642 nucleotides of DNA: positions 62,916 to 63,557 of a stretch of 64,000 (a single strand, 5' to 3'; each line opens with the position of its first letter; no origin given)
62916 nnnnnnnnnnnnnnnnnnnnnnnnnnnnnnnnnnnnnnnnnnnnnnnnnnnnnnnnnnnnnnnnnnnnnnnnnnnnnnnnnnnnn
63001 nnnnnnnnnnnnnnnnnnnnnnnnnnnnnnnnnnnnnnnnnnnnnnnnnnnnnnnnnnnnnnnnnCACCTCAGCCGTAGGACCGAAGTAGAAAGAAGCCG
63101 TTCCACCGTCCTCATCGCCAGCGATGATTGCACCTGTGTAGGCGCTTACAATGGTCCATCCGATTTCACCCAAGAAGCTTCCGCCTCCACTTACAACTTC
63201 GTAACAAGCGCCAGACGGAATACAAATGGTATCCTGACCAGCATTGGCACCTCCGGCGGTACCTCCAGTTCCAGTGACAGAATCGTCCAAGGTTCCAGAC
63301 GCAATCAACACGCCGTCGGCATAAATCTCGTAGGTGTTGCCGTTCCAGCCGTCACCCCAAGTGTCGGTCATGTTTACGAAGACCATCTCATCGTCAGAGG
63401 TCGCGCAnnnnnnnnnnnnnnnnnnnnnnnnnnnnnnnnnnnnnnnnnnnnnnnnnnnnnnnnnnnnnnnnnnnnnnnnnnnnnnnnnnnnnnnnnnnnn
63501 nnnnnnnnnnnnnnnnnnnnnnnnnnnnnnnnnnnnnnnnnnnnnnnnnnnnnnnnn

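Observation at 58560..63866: Monocistronic 1,768-aa cysteine-stapled mosaic secreted protein with no recognisable catalytic or classical adhesin domain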

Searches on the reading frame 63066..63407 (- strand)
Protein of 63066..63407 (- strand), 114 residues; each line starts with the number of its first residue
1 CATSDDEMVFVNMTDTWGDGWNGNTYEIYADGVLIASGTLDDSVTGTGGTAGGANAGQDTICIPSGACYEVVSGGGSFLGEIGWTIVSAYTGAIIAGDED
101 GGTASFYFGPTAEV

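Call 41: search_solved_structures(query=A4, max_evalue=10, show_alignments=3)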
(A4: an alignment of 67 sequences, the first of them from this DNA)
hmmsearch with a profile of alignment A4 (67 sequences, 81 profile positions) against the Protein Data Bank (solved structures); distinct sequences matched with E-value up to 10: 6.
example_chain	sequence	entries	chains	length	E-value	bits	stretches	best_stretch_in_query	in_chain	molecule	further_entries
4uid_A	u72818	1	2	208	0.22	15.1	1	3-63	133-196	SURFACE LAYER PROTEIN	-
1pcl_A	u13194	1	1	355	0.26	14.8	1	12-56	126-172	PECTATE LYASE E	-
6p60_A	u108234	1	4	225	0.95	13.1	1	20-73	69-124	Antibody A12V163-a.02 heavy chain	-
1ooc_A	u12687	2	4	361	1.1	12.9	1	12-58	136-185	Pectate lyase A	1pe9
1jrg_A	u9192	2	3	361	1.1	12.9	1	12-58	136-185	Pectate lyase | pectate lyase A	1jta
4jo3_H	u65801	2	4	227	1.6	12.3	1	15-77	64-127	monoclonal anti-HIV-1 gp120 V3 antibody R20 heavy chain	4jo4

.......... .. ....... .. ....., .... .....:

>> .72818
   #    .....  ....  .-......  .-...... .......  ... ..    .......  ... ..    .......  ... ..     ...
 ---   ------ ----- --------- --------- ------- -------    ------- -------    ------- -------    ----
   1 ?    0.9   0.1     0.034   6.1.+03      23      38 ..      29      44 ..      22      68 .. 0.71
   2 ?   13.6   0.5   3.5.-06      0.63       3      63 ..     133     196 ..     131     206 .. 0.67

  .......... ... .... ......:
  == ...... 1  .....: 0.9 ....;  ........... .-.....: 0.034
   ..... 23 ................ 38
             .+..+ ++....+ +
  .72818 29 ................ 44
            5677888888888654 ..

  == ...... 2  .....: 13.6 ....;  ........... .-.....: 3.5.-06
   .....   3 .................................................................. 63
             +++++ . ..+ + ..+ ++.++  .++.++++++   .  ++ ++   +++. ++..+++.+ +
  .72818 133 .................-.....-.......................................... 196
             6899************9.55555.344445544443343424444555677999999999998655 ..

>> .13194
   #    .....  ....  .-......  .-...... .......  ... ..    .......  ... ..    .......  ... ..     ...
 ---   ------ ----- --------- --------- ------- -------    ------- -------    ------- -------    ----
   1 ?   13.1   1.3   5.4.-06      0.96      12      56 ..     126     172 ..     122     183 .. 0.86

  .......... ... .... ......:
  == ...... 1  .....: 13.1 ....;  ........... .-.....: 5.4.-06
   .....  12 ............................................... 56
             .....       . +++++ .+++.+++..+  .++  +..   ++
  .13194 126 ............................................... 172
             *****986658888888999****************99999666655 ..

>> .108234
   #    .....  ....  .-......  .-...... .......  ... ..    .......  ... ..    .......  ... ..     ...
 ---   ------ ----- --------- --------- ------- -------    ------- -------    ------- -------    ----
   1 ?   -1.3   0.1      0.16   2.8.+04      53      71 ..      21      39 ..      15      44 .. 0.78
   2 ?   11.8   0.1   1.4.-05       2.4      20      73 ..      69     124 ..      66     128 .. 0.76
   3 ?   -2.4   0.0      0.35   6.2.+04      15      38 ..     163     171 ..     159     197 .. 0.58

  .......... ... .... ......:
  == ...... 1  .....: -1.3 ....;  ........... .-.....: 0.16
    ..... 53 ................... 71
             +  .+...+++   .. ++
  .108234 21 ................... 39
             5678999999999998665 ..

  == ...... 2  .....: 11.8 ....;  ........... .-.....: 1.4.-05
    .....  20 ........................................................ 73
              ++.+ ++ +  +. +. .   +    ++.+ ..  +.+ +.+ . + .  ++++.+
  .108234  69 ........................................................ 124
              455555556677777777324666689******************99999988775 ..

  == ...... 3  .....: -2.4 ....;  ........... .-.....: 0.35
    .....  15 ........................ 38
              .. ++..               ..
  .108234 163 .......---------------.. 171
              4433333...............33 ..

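Call 42: search_protein_families(library=pfam, alignment_id=A4, max_evalue=10)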
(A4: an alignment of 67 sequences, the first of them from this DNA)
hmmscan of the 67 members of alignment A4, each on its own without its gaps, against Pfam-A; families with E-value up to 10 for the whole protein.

A. member 1, seq(114 aa): 0 families

B. families by the number of members that match (of 67 scanned): 20 families
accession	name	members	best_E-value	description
PF09134.16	Invasin_D3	3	0.015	Invasin, domain 3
PF16967.11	TcfC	2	0.0012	E-set like domain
PF17802.7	SpaA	1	0.0014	Prealbumin-like fold domain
PF04566.18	RNA_pol_Rpb2_4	1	0.0044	RNA polymerase Rpb2, domain 4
PF24442.1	DUF7561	1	0.012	Family of unknown function (DUF7561)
PF10648.15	Gmad2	1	0.017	Immunoglobulin-like domain of bacterial spore germination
PF18962.6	Por_Secre_tail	1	0.02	Secretion system C-terminal sorting domain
PF18666.6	CBM64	1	0.031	Carbohydrate-binding module 64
PF22349.1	Fervidolysin_SD2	1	0.037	Fervidolysin, second beta-sandwich domain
PF03896.21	TRAP_alpha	1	0.063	Translocon-associated protein (TRAP), alpha subunit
PF00899.27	ThiF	1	0.079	ThiF family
PF13860.13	FlgD_ig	1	0.091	FlgD Ig-like domain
PF11550.13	IglC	1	0.093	Intracellular growth locus C protein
PF24688.1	SseK_NleB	1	0.098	SseK/NleB family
PF11623.14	NdhS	1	0.12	NAD(P)H dehydrogenase subunit S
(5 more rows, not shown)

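Call 70: search_protein_representatives(alignment_id=A7)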
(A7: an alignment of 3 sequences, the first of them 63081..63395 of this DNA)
Query: 3 sequences, 102 profile positions. Proteins with E-value up to 0.001 (for the whole library): 1780; up to 1e-10: 414; up to 1e-30: 43. The best 150 are listed.
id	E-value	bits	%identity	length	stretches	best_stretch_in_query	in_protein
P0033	7.0e-169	565.9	-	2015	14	1-89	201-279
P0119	1.8e-103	355.8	-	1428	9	3-80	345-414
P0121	4.5e-96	332.1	-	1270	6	5-91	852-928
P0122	6.3e-91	315.6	-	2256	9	1-90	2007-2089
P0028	1.1e-79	279.6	-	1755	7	3-101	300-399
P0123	5.1e-72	254.9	-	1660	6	2-90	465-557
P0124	5.4e-72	254.8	-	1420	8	7-101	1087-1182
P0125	1.1e-70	250.5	-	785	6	7-79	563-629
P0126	1.4e-66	237.4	-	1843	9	5-81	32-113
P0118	4.6e-60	216.5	-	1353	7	5-101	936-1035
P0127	7.8e-57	206.1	-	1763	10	5-80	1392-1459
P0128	2.0e-55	201.6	-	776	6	7-83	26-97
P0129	8.7e-55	199.5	-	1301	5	5-88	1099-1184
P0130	6.4e-54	196.8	-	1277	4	3-96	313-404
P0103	2.6e-52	191.6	-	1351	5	3-88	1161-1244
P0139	7.5e-40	151.6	-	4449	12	6-81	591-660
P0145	4.7e-37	142.6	-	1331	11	2-28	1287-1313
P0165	5.3e-29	116.7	-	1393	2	2-90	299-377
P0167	9.0e-29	116.0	-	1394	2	3-90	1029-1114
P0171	1.7e-26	108.7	-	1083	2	2-96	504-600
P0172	1.4e-25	105.7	-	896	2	3-89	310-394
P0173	1.7e-25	105.4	-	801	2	2-81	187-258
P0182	4.7e-24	100.8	-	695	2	5-87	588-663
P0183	5.1e-24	100.7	-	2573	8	3-42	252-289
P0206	7.9e-22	93.7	-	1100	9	4-36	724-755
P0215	2.0e-21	92.4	-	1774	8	6-40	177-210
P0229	2.0e-20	89.2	-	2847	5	6-46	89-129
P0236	3.9e-20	88.3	-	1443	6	7-41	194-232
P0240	7.2e-20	87.4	-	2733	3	5-80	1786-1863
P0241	8.1e-20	87.2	-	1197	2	3-87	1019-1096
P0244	1.6e-19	86.3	-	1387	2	5-95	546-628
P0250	2.8e-19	85.5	-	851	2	5-90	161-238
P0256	8.5e-19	84.0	-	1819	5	5-44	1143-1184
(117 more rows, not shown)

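Call 72: list_cluster_members(proteins=[P0145, P0183, P0206, P0215, P0229, P0236, P0256, P0139, P0122, P0240])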
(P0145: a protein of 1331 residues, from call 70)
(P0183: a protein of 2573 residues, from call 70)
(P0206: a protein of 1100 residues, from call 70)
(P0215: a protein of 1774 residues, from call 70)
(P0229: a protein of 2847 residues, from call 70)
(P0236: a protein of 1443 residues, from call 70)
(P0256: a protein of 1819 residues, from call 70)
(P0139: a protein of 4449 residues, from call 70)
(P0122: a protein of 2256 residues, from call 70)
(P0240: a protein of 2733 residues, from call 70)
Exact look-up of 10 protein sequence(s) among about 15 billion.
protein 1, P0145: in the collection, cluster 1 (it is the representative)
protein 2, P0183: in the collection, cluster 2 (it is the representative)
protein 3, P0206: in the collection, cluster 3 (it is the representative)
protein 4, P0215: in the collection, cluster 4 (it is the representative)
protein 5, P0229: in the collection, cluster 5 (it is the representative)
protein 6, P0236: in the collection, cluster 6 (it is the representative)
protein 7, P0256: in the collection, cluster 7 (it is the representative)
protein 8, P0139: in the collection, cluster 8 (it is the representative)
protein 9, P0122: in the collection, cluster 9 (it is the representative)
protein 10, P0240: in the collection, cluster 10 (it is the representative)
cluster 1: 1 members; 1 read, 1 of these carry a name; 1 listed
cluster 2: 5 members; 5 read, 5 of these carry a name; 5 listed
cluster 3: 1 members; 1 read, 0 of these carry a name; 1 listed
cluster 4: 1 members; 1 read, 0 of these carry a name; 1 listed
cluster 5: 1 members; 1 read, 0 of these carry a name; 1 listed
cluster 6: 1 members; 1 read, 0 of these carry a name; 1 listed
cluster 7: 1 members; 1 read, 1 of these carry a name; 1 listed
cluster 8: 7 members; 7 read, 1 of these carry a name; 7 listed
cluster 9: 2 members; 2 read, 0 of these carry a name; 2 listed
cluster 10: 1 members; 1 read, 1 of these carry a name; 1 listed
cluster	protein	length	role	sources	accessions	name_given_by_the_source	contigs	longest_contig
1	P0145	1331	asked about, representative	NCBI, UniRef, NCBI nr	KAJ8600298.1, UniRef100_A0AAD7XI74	hypothetical protein CTAYLR_000712 [Chrysophaeum taylorii] | Uncharacterized protein n=1 Tax=Chrysophaeum taylorii TaxID=2483200 RepID=A0AAD7XI74_9STRA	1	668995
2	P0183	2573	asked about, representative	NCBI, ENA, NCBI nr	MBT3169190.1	MAG: hypothetical protein HN334_04930 [Candidatus Cloacimonetes bacterium] | hypothetical protein [Candidatus Cloacimonadota bacterium]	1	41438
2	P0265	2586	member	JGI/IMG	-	hypothetical protein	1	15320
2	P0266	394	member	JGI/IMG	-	hypothetical protein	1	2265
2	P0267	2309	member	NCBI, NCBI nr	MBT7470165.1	MAG: hypothetical protein HN692_07155, partial [Candidatus Cloacimonetes bacterium] | hypothetical protein [Candidatus Cloacimonadota bacterium]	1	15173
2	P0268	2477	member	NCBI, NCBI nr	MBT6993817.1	MAG: hypothetical protein HN952_02570, partial [Candidatus Cloacimonetes bacterium] | hypothetical protein [Candidatus Cloacimonadota bacterium]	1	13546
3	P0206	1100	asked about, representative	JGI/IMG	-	-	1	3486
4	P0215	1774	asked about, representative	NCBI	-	-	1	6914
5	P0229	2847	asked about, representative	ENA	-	-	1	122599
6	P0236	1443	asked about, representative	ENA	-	-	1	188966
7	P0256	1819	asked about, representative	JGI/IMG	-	hypothetical protein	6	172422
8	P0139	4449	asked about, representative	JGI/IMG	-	-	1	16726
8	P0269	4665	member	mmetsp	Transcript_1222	Transcript_1222/g.1617 ORF Transcript_1222/g.1617 Transcript_1222/m.1617 type:complete ...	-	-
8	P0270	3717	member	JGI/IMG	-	-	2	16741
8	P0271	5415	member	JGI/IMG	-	-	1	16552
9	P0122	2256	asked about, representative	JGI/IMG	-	-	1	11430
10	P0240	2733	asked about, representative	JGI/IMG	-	hypothetical protein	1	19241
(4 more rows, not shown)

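Call 74: find_related_loci(query=A7, collection=viral_contigs, flank=6000)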
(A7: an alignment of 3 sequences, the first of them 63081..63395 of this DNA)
Query A7 (105 aa) in viral_contigs; peptide patterns used: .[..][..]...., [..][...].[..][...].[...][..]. (x = any residue, [..] = any of these).
188 stretches matched a pattern; 20 encode a relative of the query (tblastn E <= 1e-3); 20 distinct loci.
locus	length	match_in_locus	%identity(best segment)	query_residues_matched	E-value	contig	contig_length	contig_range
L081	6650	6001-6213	34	2-81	3e-7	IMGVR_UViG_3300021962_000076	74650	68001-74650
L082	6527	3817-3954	47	2-47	8e-7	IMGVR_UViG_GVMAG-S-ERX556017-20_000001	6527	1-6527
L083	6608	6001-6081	56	7-33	1e-6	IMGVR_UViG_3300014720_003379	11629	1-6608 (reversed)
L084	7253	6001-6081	52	7-33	2e-6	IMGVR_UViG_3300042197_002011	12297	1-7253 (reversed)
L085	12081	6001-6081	52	7-33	3e-5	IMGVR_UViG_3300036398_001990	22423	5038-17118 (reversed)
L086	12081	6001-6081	52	7-33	3e-5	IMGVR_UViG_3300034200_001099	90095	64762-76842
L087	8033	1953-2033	52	7-33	3e-5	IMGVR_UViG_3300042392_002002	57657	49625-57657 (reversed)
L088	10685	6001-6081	52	7-33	3e-5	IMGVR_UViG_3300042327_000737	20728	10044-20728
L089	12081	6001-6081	52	7-33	3e-5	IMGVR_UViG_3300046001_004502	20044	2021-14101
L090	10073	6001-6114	41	7-47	7e-5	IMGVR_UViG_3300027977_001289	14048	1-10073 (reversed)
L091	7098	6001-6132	38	7-53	7e-5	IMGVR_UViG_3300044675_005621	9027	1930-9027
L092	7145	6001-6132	38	7-53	7e-5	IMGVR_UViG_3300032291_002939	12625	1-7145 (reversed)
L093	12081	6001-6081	48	7-33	1e-4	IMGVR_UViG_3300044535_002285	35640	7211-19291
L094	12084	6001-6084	50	7-34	1e-4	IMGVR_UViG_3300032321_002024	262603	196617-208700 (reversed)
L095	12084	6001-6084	50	7-34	1e-4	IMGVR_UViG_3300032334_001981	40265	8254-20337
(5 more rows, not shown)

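Call 76: search_protein_families(library=pfam, proteins=[P0165, P0167, P0171, P0172, P0173, P0182, P0241, P0244, P0250], max_evalue=0.0001)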
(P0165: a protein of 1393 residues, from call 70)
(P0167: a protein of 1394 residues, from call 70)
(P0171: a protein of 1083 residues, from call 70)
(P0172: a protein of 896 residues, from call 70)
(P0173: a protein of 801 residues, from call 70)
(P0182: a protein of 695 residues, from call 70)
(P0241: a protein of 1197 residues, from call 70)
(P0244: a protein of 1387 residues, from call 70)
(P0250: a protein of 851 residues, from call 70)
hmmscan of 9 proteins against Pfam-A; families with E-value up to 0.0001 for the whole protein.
P0165 (1393 aa): 4 families
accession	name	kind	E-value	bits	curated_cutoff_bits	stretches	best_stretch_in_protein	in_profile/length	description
PF23759.1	GBD_T9SS_assoc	-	1.7e-30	106.1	27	1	163-279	1-105/116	Galactose binding domain-like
PF18962.6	Por_Secre_tail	-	2.2e-07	31.5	27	1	1317-1385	2-69/75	Secretion system C-terminal sorting domain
PF04151.21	PPC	-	5.2e-07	30.9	25.9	0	208-275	4-67/70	Bacterial pre-peptidase C-terminal domain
PF16656.11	Pur_ac_phosph_N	-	7.7e-07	30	30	0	852-883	51-82/93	Purple acid Phosphatase, N-terminal domain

P0167 (1394 aa): 1 family
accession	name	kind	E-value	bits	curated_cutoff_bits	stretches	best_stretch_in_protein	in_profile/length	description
PF18962.6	Por_Secre_tail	-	2.1e-07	31.6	27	1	1317-1388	2-70/75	Secretion system C-terminal sorting domain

P0171 (1083 aa): 2 families
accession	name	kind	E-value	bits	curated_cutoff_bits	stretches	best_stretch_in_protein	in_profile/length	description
PF18962.6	Por_Secre_tail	-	1.4e-11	44.9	27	1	1001-1081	1-75/75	Secretion system C-terminal sorting domain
PF23759.1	GBD_T9SS_assoc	-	1.6e-08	35.3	27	0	390-453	26-87/116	Galactose binding domain-like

P0172 (896 aa): 0 families

P0173 (801 aa): 2 families
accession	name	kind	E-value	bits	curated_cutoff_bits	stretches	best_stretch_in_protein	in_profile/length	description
PF04151.21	PPC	-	2.7e-05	25.4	25.9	1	78-142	3-69/70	Bacterial pre-peptidase C-terminal domain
PF03160.20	Calx-beta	-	9.2e-05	22.9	27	0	674-734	36-97/119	Calx-beta domain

P0182 (695 aa): 0 families

P0241 (1197 aa): 2 families
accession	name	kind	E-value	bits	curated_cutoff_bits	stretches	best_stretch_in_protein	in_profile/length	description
PF19081.6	Ig_7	-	8.9e-11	42.4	27.3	1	180-241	1-61/84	Ig-like domain CHU_C associated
PF20773.4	InhA-like_MAM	-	7.2e-08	32.6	26.9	0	288-419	43-163/191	Immune inhibitor A-like, MAM domain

P0244 (1387 aa): 3 families
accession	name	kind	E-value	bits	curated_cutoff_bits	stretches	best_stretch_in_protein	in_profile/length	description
PF18962.6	Por_Secre_tail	-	1.3e-10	41.9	27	1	1305-1385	1-75/75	Secretion system C-terminal sorting domain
PF23759.1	GBD_T9SS_assoc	-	1.8e-08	35.1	27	1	674-793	3-109/116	Galactose binding domain-like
PF25300.1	Fn3_Dep-1_3rd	-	9.7e-06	25.8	26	0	1082-1133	21-71/85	Dep-1 third Fn3-like domain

P0250 (851 aa): 0 families
